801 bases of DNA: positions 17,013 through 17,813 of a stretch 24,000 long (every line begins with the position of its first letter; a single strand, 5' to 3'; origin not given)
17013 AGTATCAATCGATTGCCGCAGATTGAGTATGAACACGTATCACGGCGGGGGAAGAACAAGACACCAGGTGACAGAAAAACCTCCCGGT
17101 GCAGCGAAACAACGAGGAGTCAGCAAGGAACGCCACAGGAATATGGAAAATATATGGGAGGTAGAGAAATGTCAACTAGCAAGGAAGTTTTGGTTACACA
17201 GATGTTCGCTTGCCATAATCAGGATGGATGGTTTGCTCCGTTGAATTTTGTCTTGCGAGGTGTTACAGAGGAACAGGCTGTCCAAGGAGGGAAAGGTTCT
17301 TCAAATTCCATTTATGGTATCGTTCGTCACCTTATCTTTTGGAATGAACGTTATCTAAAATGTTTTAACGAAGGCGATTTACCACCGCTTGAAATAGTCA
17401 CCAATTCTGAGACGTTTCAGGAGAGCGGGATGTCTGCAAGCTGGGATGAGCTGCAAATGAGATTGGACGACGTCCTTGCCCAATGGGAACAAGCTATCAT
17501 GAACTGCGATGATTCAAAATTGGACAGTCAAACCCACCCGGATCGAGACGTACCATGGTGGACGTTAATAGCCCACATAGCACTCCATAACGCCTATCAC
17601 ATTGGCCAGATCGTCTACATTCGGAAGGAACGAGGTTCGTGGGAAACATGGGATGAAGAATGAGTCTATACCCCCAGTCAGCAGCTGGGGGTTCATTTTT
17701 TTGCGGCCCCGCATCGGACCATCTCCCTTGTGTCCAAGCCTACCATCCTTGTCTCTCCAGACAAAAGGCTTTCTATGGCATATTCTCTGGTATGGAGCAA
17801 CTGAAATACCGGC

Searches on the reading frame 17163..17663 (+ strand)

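Call 4: search_protein_families(library=ncbifam, proteins=[window:17163-17663:+], max_evalue=0.00001)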
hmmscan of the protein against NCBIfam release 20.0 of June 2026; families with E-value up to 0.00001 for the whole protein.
window:17163-17663:+ (166 aa): 0 families

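Call 5: search_protein_families(library=pfam, proteins=[window:17163-17663:+], max_evalue=0.0001)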
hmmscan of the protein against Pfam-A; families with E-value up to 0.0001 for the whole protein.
window:17163-17663:+ (166 aa): 3 families
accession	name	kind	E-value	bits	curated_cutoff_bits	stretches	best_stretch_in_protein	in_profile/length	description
PF12867.12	DinB_2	-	2e-11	44.9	24.8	1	30-150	12-128/128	DinB superfamily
PF04978.18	MST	-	1.2e-08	36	27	1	27-155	13-145/149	Mycothiol-S-transferase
PF05163.17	DinB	-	2e-07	31.6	23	1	31-158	23-146/165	DinB family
